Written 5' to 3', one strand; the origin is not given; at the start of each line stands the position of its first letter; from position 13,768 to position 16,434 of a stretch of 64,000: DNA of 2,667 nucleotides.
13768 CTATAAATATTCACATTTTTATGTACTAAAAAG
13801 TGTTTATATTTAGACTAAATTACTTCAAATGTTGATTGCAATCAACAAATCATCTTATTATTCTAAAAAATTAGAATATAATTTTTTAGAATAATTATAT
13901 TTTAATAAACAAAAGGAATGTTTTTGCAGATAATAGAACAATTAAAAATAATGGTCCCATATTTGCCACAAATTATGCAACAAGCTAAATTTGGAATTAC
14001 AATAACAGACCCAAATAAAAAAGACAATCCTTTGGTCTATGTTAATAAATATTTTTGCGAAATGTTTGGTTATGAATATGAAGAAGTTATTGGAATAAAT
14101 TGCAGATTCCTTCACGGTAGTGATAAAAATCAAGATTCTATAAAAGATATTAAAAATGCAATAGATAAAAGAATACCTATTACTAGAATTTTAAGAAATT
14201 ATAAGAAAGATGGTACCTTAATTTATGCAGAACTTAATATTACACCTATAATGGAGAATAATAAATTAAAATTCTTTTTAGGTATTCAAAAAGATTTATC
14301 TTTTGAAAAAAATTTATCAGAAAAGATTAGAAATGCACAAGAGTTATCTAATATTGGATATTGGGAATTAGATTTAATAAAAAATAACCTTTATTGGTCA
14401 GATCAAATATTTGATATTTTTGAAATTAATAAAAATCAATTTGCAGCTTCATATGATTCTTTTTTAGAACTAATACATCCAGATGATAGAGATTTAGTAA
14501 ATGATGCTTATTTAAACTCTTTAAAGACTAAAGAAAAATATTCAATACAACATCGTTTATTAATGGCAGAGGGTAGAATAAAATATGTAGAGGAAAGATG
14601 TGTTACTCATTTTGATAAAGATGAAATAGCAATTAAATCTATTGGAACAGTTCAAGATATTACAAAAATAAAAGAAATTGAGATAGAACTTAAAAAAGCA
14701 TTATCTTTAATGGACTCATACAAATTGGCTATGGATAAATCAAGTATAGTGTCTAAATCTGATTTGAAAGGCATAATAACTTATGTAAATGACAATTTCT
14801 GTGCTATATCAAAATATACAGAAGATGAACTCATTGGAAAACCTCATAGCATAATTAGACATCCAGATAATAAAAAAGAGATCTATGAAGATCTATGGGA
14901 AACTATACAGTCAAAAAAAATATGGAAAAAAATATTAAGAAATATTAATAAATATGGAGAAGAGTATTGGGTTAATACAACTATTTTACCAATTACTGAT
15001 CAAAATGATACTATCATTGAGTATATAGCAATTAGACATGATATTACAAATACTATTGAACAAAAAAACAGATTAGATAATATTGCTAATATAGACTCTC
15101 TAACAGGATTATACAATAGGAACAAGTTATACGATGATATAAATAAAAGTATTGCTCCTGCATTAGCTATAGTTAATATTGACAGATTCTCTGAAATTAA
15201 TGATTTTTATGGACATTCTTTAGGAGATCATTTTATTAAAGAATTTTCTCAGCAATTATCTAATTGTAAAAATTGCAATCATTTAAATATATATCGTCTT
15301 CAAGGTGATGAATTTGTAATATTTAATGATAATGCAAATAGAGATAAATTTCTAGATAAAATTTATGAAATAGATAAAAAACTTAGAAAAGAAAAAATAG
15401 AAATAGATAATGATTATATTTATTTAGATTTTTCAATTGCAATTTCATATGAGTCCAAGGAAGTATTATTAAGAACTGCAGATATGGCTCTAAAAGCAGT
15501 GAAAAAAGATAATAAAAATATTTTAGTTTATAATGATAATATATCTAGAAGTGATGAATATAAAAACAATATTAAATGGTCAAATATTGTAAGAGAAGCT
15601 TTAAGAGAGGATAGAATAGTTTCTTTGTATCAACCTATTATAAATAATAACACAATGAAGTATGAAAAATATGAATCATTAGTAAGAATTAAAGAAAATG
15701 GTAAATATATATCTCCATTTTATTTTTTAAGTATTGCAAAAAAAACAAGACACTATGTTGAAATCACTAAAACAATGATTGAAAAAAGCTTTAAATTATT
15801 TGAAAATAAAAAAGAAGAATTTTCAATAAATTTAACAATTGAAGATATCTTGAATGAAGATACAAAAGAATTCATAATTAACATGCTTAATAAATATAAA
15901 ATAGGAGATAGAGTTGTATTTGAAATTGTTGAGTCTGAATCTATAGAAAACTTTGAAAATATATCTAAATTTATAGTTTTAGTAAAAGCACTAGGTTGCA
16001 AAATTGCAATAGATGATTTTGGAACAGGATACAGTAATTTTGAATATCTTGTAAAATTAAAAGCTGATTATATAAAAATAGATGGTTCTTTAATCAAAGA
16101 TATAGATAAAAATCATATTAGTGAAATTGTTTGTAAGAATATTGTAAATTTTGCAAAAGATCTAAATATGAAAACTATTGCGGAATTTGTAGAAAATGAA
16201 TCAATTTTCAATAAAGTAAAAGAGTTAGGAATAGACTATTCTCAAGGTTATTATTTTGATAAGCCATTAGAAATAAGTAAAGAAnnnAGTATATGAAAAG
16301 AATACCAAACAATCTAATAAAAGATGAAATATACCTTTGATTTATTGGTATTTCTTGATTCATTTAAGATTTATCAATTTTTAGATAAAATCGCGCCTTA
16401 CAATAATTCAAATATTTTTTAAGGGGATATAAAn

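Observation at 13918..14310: LOV photoreceptor domain in an Arcobacter-like c-di-GMP phosphodiesterase, with two atypical substitutions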

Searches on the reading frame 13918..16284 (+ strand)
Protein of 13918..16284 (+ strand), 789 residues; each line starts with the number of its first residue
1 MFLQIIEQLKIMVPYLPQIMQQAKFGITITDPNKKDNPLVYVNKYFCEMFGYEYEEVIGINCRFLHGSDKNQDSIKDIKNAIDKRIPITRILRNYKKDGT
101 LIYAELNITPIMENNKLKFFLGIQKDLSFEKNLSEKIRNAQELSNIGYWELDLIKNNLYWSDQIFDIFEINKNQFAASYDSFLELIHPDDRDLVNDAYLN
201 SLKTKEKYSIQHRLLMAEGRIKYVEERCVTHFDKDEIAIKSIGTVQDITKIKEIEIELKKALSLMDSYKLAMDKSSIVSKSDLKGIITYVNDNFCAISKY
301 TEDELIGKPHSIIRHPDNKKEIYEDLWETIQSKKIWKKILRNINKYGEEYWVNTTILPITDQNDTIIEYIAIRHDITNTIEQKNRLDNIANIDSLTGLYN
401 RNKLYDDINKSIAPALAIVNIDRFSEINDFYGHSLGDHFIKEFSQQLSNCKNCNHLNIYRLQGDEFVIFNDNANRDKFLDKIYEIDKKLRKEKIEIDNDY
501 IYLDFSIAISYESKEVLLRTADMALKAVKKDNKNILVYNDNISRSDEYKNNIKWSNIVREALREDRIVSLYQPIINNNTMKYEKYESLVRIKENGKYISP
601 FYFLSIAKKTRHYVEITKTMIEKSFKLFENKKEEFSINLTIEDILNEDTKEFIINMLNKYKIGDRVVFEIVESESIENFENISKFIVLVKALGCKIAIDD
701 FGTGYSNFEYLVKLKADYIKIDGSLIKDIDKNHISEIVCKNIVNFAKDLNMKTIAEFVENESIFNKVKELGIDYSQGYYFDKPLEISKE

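Call 3: search_protein_families(library=pfam, proteins=[window:13918-16284:+], max_evalue=0.01)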
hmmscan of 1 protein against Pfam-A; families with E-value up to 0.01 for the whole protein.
window:13918-16284:+ (789 aa): 8 families
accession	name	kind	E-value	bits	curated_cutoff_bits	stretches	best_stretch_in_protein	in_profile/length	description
PF00563.25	EAL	-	1.2e-60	205.3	31.3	1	557-783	3-236/236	EAL domain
PF08447.18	PAS_3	-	6.1e-43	145.4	25.6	3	158-245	2-89/89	PAS fold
PF13426.13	PAS_9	-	1.7e-34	118.6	27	2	26-128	3-102/103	PAS domain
PF00989.32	PAS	-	2.6e-30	105.2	22.6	3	281-376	17-113/113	PAS fold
PF00990.26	GGDEF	-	9.8e-23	81.1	23.8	1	390-534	1-160/161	Diguanylate cyclase, GGDEF domain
PF08448.16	PAS_4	-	1.5e-13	51.4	23.1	1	282-379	12-108/110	PAS fold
PF13188.13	PAS_8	-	2.5e-08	34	21.8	1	18-64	5-49/65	PAS domain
PF24990.1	PAS_13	-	0.0078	17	27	0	285-318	10-43/143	ERT1/acuK family PAS domain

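Call 4: search_protein_families(library=ncbifam, proteins=[window:13918-16284:+], max_evalue=0.01)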
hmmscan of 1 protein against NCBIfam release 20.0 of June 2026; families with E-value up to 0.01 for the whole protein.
window:13918-16284:+ (789 aa): 35 families (the best 25 are shown)
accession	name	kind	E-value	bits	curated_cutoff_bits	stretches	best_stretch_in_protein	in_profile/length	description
NF053781.1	cdiGMPphdstlr2612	equivalog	1.7e-80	271.2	1600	1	139-785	591-1257/1268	Tlr1612 family c-di-GMP phosphodiesterase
NF007298.0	PRK09776.1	equivalog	4.4e-76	256.6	1135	1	39-783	324-1096/1111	diguanylate cyclase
NF045675.1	PhdiestaseDibA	equivalog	6.3e-73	246.1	980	2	280-785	93-617/623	phosphodiesterase DibA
NF008467.0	PRK11359.1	equivalog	8.8e-58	196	857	2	381-785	367-784/800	oxygen-sensing cyclic-di-GMP phosphodiesterase DosP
NF007474.0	PRK10060.1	equivalog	6.3e-57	193.2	782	1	370-785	217-646/663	cyclic di-GMP phosphodiesterase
NF052458.1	PhdiestGepA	equivalog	8.5e-56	189.6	1200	1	388-786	423-834/840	phosphodiesterase GepA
NF052652.1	YtvA_fam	equivalog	6.3e-50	170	250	2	18-141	4-128/243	YtvA family blue-light photoreceptor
TIGR00229.1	sensory_box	domain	5.5e-46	155.8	22.9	3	268-386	7-126/126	PAS domain S-box protein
NF045673.1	c-di-GMPRcptLapD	equivalog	1.9e-40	138.8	1020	1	379-784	225-645/647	cyclic di-GMP receptor LapD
NF010076.0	PRK13557.1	subfamily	2.3e-38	132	631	2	21-147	37-164/540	histidine kinase famiy protein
NF008281.1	PRK11059.1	equivalog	2e-37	128.8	663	1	375-785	202-631/633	RNase E specificity factor CsrD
NF052306.1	BluLightHisKinLov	equivalog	1.6e-35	122.5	450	2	20-133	28-142/334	blue-light-activated histidine kinase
NF010077.0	PRK13559.1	subfamily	5.4e-35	120.9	361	2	18-142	47-172/364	hypothetical protein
TIGR02938.1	nifL_nitrog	equivalog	2.7e-34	118.5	242.45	2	268-388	6-127/494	nitrogen fixation negative regulator NifL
NF007839.0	PRK10551.1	equivalog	8.8e-33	113.6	461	1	560-787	270-504/518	cyclic di-GMP phosphodiesterase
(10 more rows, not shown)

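Call 6: find_homologous_proteins(query=window:13918-16284:+, region=1-145, max_evalue=0.00001)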
Query window:13918-16284:+, residues 1-145 (145 aa): 307 proteins with E <= 0.00001 among 498 candidates; the best 120 are listed.
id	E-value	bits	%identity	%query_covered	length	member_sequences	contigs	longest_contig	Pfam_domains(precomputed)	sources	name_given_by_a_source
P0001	4.0e-92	323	99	99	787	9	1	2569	PF08447.19,PF13426.14,PF13188.14,PF08448.17,PF00563.26,PF00989.32,PF00990.27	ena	-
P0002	8.3e-82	290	85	99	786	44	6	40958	PF08447.19,PF13426.14,PF13188.14,PF08448.17,PF00563.26,PF00989.32,PF00990.27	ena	-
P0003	3.2e-76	271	82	99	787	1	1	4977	PF08447.19,PF13426.14,PF13188.14,PF08448.17,PF00563.26,PF00989.32,PF00990.27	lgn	-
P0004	5.7e-67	242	71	99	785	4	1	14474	PF08447.19,PF13426.14,PF13188.14,PF08448.17,PF00563.26,PF00989.32,PF00990.27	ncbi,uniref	ncbi:bifunctional diguanylate cyclase/phosphodiesterase [Poseidonibacter sp.]|uniref:bifunctional di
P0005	9.0e-59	215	66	97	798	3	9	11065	PF08447.19,PF13426.14,PF13188.14,PF08448.17,PF00563.26,PF00989.32,PF00990.27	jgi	jgi:PAS domain S-box-containing protein/diguanylate cyclase (GGDEF)-like protein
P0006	1.9e-57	211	66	93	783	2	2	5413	PF08447.19,PF13426.14,PF13188.14,PF08448.17,PF00563.26,PF00989.32,PF00990.27,PF24990.1,PF14598.13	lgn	-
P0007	2.3e-54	201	61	97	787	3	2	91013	PF08447.19,PF13426.14,PF13188.14,PF08448.17,PF00563.26,PF00989.32,PF00990.27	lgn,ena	-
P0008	2.9e-45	171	52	94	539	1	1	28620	PF08447.19,PF13426.14,PF13188.14,PF08448.17,PF00989.32,PF00990.27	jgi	jgi:PAS domain S-box-containing protein/diguanylate cyclase (GGDEF)-like protein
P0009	5.0e-45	170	54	92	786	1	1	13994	PF08447.19,PF13426.14,PF13188.14,PF08448.17,PF00563.26,PF00989.32,PF00990.27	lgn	-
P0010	3.9e-41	158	45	93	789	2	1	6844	PF08447.19,PF13426.14,PF13188.14,PF08448.17,PF00563.26,PF00989.32,PF00990.27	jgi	-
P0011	1.6e-40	156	46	93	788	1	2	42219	PF08447.19,PF13426.14,PF13188.14,PF08448.17,PF00563.26,PF00989.32,PF00990.27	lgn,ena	-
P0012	1.4e-39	153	51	94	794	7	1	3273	PF08447.19,PF13426.14,PF13188.14,PF08448.17,PF00563.26,PF00989.32,PF00990.27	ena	-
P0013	3.7e-35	138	35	78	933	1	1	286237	PF08447.19,PF13426.14,PF07714.24,PF00069.32,PF08448.17,PF00989.32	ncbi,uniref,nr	ncbi:hypothetical protein GIB67_025440 [Kingdonia uniflora]|uniref:non-specific serine/threonine pro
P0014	9.5e-35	137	38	77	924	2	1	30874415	PF08447.19,PF13426.14,PF07714.24,PF00069.32,PF08448.17,PF00989.32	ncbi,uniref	ncbi:Phototropin-2 [Salvia divinorum]|uniref:non-specific serine/threonine protein kinase n=1 Tax=Sa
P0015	9.5e-35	137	37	78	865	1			PF08447.19,PF13426.14,PF07714.24,PF00069.32,PF08448.17,PF00989.32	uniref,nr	uniref:non-specific serine/threonine protein kinase n=1 Tax=Ardisia humilis TaxID=587400 RepID=A0A12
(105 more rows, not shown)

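Call 27: find_encoding_contigs(protein=P0002, flank=6000, max_places=3)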
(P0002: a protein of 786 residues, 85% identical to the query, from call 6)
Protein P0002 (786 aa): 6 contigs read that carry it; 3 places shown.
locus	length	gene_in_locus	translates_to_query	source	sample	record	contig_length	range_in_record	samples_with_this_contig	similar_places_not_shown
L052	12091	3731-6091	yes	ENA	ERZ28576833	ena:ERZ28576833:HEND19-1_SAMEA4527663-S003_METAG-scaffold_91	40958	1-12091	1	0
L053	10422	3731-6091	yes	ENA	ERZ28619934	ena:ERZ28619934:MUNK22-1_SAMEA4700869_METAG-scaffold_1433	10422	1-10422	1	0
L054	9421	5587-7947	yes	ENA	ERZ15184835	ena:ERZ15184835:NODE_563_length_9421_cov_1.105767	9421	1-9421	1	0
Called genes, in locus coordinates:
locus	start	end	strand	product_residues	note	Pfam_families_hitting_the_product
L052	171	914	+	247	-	PF03193:RsgA_GTPase (faint), PF00005:ABC_tran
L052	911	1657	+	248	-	PF00528:BPD_transp_1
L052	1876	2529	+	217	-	PF03070:TENA_THI-4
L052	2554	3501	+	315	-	PF09084:NMT1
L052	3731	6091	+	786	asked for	PF00989:PAS (weak), PF13426:PAS_9, PF08447:PAS_3, PF00989:PAS, PF08447:PAS_3, PF13426:PAS_9, PF00990:GGDEF, PF00563:EAL, +4 more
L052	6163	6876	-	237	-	PF00730:HhH-GPD, PF00633:HHH (weak)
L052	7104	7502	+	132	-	PF12974:Phosphonate-bd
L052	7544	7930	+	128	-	PF12974:Phosphonate-bd (weak)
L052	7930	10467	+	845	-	PF14827:dCache_3, PF00989:PAS, PF13426:PAS_9, PF00989:PAS, PF08448:PAS_4, PF13426:PAS_9, PF02518:HATPase_c, PF14501:HATPase_c_5, +4 more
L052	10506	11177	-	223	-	PF00702:Hydrolase, PF13419:HAD_2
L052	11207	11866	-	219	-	PF13911:AhpC-TSA_2 (faint), PF00578:AhpC-TSA, PF08534:Redoxin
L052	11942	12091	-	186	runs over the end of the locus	PF13022:HTH_Tnp_1_2 (faint), PF00440:TetR_N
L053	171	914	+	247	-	PF03193:RsgA_GTPase (faint), PF00005:ABC_tran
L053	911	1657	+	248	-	PF00528:BPD_transp_1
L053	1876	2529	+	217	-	PF03070:TENA_THI-4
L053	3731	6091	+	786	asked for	PF00989:PAS (weak), PF13426:PAS_9, PF08447:PAS_3, PF00989:PAS, PF08447:PAS_3, PF13426:PAS_9, PF00990:GGDEF, PF00563:EAL, +4 more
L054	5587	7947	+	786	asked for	PF00989:PAS (weak), PF13426:PAS_9, PF08447:PAS_3, PF00989:PAS, PF08447:PAS_3, PF13426:PAS_9, PF00990:GGDEF, PF00563:EAL, +4 more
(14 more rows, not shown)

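Call 28: find_encoding_contigs(protein=P0001, flank=3000, max_places=4)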
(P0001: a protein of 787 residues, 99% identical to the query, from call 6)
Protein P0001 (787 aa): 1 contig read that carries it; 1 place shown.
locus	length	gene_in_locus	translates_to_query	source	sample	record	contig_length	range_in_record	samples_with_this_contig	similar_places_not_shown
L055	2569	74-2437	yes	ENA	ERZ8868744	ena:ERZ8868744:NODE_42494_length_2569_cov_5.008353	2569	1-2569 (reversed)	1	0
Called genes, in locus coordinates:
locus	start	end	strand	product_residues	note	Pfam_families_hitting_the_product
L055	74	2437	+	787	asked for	PF00989:PAS (weak), PF13426:PAS_9, PF08447:PAS_3, PF00989:PAS, PF08447:PAS_3, PF13426:PAS_9, PF00990:GGDEF, PF00563:EAL, +4 more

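Call 29: list_cluster_members(proteins=[P0001, P0002, P0004, P0007, P0009])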
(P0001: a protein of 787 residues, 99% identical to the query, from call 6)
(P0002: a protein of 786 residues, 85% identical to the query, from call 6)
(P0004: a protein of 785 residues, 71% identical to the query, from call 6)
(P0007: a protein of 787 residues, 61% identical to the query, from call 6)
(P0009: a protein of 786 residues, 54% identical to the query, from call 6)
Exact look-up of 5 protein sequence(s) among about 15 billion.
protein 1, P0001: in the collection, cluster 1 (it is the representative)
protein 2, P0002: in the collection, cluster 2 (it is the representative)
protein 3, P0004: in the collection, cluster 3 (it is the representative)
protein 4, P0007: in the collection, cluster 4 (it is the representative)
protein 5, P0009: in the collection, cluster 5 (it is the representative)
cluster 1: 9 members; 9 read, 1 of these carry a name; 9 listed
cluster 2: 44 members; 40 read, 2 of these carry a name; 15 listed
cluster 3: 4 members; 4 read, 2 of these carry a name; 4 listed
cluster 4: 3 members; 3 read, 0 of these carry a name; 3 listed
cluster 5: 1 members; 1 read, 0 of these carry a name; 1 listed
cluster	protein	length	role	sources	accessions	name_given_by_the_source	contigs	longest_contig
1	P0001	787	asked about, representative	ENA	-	-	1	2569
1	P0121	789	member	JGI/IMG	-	-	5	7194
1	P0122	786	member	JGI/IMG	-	diguanylate cyclase (GGDEF)-like protein/PAS domain S-box-containing protein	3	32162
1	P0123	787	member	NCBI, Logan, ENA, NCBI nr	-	-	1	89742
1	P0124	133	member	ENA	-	-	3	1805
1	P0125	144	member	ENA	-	-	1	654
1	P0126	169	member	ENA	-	-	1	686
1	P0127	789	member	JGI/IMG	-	-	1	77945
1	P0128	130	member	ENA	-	-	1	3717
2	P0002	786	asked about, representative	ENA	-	-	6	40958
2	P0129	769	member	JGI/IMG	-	diguanylate cyclase (GGDEF)-like protein/PAS domain S-box-containing protein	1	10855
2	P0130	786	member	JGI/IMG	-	diguanylate cyclase (GGDEF)-like protein/PAS domain S-box-containing protein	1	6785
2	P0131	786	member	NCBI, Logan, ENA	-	-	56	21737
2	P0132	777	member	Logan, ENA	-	-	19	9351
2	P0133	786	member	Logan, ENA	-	-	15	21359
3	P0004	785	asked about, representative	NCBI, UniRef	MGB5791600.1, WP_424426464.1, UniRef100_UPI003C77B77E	bifunctional diguanylate cyclase/phosphodiesterase [Poseidonibacter sp.] | bifunctional diguanylate cyclase/phosphodiesterase n=1 Tax=Poseidonibacter sp. ...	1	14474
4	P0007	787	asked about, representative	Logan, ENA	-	-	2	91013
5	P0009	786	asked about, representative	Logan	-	-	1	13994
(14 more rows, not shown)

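Call 70: find_related_loci(query=window:13918-16284:+, collection=genome_contigs, flank=3000)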
Query window:13918-16284:+ (789 aa) in genome_contigs; peptide patterns used: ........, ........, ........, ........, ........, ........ (x = any residue, [..] = any of these).
67 stretches matched a pattern; 5 encode a relative of the query (tblastn E <= 1e-3); 5 distinct loci.
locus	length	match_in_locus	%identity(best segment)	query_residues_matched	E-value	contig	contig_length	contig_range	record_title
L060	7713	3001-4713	55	39-783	0e+0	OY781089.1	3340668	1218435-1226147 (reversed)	MAG: Halarcobacter sp. isolate 84457e13-3950-4051-bf99-bd8a29eecbe4 genome assembly, chromosome: 1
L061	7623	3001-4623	57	39-783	0e+0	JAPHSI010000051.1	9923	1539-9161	MAG: Sulfurimonadaceae bacterium isolate N3D-Bin_8 c_000000417123, whole genome shotgun sequence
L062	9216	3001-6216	31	16-389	4e-38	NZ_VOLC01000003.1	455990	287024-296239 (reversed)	Lunatibacter salilacus strain CUG 91308 NODE_3_length_455990_cov_167.393_ID_4799, whole genome shotgun sequence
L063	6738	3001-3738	30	542-783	5e-27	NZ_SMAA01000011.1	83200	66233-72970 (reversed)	Pectinatus cerevisiiphilus strain DSM 20467 Ga0244680_111, whole genome shotgun sequence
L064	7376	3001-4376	32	35-270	5e-7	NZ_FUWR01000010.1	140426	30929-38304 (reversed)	Trichlorobacter thiogenes strain ATCC BAA-34, whole genome shotgun sequence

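Call 92: predict_structure(alignment_id=A1)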
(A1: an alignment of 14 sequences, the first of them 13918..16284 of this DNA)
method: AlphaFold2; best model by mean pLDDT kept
length: 789 residues; sequences in the alignment: 14
mean_pLDDT: 78.8   pTM: 0.40
mean pLDDT of the five models: 78.8, 72.4, 72.1, 71.1, 69.6
residues with pLDDT >= 90: 129; 70-90: 493; 50-70: 123; < 50: 44
segments of 3 or more residues with pLDDT < 50: 1-6, 137-143, 261-274, 544-552, 704-706
pLDDT, mean of each block of 10 residues (from residue 1): 44 62 81 88 89 89 71 85 89 86 90 87 85 56 68 83 86 81 88 90 88 85 90 87 86 63 44 63 82 81 82 64 79 80 83 81 76 75 62 62 81 89 72 73 85 75 83 84 89 77 87 77 74 80 47 65 83 90 87 76 61 82 90 89 85 94 92 60 85 87 54 80 84 79 80 89 92 86 65
secondary structure, 60 per line:
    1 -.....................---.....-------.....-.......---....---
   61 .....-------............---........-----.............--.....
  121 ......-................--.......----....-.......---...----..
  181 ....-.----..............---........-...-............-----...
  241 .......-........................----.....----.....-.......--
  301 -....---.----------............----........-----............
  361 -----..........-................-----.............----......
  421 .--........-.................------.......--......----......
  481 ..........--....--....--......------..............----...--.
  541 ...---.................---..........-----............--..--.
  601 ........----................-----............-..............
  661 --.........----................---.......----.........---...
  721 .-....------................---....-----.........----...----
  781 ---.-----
elements in order (helices of 4 or more, strands of 3 or more residues): H2-22 E26-30 E38-42 H44-50 H54-57 H62-65 H73-84 E88-95 E101-113 E116-126 H128-143 E146-152 E157-160 H162-168 H179-184 H191-204 E208-215 E221-232 E238-247 H249-272 E277-281 E286-290 H292-298 H302-305 H320-331 E336-343 E349-360 E366-375 H377-392 H398-410 E415-421 H424-431 H433-449 E456-462 E465-470 H475-490 E493-496 E499-502 E505-510 H517-530 E535-537 H540-543 H547-563 E567-576 E582-593 H600-608 H613-628 E634-640 H641-645 H647-660 E666-671 H676-691 E695-701 H706-714 E718-721 H723-726 H733-748 E752-755 H761-769 E774-776

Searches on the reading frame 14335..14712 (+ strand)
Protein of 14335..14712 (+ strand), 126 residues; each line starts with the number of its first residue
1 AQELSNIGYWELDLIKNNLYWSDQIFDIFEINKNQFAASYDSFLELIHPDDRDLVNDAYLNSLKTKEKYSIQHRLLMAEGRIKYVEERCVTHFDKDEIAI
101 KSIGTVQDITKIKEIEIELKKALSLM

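Call 62: search_solved_structures(query=window:14335-14712:+, max_evalue=0.01, show_alignments=1)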
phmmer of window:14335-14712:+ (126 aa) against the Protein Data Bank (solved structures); distinct sequences matched with E-value up to 0.01: 8.
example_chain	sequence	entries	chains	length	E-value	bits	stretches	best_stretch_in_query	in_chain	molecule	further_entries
3nja_A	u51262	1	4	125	1.4e-09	41.2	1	5-112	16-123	Probable GGDEF family protein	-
8js5_A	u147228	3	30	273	2.5e-06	30.6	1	6-118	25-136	Sensor protein FixL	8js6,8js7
6ph4_A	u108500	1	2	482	4.6e-05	26.6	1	3-117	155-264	Blue-light-activated histidine kinase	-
3mr0_A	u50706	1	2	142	6.8e-05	26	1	6-119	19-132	Sensory box histidine kinase/response regulator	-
6ph3_A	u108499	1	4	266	0.00011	25.4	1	3-113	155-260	Blue-light-activated histidine kinase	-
6pps_A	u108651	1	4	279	0.00012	25.2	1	3-113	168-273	Blue-light-activated histidine kinase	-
3icy_A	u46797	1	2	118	0.00015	25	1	43-98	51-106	Sensor protein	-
3lyx_A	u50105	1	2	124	0.0012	22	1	45-113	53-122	Sensory box/GGDEF domain protein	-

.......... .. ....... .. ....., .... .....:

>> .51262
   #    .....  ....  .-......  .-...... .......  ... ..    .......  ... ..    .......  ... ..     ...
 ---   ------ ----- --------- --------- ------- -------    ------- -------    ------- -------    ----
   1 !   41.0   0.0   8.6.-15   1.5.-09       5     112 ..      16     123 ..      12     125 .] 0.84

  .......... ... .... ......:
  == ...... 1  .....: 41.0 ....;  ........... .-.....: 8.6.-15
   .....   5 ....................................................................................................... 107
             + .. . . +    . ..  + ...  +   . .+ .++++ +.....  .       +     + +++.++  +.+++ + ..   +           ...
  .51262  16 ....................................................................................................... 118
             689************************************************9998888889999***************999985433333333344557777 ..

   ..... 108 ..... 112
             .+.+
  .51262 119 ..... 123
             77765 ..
